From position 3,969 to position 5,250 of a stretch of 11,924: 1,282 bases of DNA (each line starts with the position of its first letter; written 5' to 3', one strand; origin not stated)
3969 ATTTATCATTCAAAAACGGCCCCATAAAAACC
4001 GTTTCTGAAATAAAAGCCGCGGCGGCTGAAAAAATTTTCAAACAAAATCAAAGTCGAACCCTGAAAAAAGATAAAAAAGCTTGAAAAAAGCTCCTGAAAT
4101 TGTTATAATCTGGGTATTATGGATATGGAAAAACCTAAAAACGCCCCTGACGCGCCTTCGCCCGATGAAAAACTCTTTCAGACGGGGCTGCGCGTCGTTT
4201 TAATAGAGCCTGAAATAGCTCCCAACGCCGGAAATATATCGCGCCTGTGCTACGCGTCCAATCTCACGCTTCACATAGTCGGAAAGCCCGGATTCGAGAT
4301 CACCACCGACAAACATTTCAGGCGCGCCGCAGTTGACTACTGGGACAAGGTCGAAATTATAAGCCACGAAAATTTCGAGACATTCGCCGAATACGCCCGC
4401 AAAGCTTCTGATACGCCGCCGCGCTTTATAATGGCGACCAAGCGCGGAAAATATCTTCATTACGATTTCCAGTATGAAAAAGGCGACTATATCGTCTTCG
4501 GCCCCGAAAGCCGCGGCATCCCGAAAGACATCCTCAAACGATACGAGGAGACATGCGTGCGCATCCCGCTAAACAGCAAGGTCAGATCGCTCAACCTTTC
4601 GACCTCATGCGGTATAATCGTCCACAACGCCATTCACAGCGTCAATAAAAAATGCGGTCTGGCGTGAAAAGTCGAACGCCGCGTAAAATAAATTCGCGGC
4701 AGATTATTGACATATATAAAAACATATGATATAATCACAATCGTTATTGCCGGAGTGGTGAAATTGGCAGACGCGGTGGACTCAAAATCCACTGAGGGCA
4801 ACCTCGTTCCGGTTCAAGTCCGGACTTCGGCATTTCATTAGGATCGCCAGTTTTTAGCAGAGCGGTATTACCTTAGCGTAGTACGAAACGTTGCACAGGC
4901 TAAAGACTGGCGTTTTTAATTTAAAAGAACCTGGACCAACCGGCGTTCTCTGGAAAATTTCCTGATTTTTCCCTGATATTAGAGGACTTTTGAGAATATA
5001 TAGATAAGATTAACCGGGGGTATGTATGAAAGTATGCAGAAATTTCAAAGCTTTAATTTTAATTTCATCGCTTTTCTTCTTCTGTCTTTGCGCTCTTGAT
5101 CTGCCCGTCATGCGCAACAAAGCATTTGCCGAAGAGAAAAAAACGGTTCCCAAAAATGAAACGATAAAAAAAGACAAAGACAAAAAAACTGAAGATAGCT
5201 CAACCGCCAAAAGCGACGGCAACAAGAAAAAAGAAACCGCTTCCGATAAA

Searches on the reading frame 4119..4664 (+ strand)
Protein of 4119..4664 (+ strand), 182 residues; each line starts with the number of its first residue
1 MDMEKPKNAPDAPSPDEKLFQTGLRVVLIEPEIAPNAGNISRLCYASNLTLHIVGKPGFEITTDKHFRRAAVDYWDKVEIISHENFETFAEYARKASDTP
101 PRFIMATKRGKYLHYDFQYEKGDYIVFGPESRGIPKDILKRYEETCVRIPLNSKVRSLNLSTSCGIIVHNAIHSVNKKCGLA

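Call 3: search_protein_families(library=pfam, proteins=[window:4119-4664:+], max_evalue=0.1)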
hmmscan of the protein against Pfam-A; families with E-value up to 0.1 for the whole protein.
window:4119-4664:+ (182 aa): 1 family
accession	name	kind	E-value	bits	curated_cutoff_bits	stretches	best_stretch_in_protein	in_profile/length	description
PF00588.24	SpoU_methylase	-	3.1e-29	102.3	29.7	1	24-168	2-141/142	SpoU rRNA Methylase family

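Call 4: search_protein_families(library=ncbifam, proteins=[window:4119-4664:+], max_evalue=0.1)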
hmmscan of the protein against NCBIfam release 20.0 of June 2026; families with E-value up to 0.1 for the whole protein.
window:4119-4664:+ (182 aa): 11 families
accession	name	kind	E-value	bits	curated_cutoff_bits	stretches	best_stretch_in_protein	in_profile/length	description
TIGR00185.1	tRNA_yibK_trmL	equivalog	2e-42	144.7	190.6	1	24-174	2-147/154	tRNA (uridine(34)/cytosine(34)/5-carboxymethylaminomethyluridine(34)-2'-O)-methyltransferase TrmL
NF007683.0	PRK10358.1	equivalog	6.7e-33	113.8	282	1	24-175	2-148/157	tRNA (uridine(34)/cytosine(34)/5-carboxymethylaminomethyluridine(34)-2'-O)-methyltransferase TrmL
NF041077.1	tRNAmeth_TrmJ_Sulfolob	equivalog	5.5e-09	36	350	1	24-175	2-155/229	tRNA (cytidine-2'-O-)-methyltransferase TrmJ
TIGR00186.1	rRNA_methyl_3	equivalog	2.1e-08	34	160.15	1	35-171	105-236/240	23S rRNA (guanosine(2251)-2'-O)-methyltransferase RlmB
NF000477.1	NshR_TsnR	equivalog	4.8e-05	22.9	425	1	26-173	119-262/266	NshR/TsnR family 23S rRNA methyltransferase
TIGR00050.1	rRNA_methyl_1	subfamily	0.00014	21.8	167.15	1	25-170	6-152/233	TrmJ/YjtD family RNA methyltransferase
NF008295.0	PRK11081.1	equivalog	0.00049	19.7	227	1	116-172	107-162/230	tRNA (guanosine(18)-2'-O)-methyltransferase TrmH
NF000035.1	nosihep_NshR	exception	0.0029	17.1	500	1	125-170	215-259/274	NshR family nosiheptide/thiostrepton resistance 23S rRNA methyltransferase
NF008117.0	PRK10864.1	equivalog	0.013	14.7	267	1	76-169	247-336/344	tRNA/rRNA methyltransferase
NF008386.0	PRK11181.1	equivalog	0.031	13.5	366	1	124-173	192-240/244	23S rRNA (guanosine(2251)-2'-O)-methyltransferase RlmB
NF007752.0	PRK10433.1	equivalog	0.039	13.4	212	0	100-165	85-149/228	tRNA/rRNA methyltransferase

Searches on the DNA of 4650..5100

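Call 39: search_rna_families(source=window, start=4650, end=5100, threshold=evalue, max_evalue=1)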
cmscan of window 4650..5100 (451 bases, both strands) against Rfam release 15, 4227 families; matches with E-value up to 1: 1.
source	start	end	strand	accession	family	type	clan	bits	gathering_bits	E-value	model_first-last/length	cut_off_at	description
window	4749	4832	+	RF00005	tRNA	Gene; tRNA;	CL00001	48.7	29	1.6e-09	1-71/71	no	tRNA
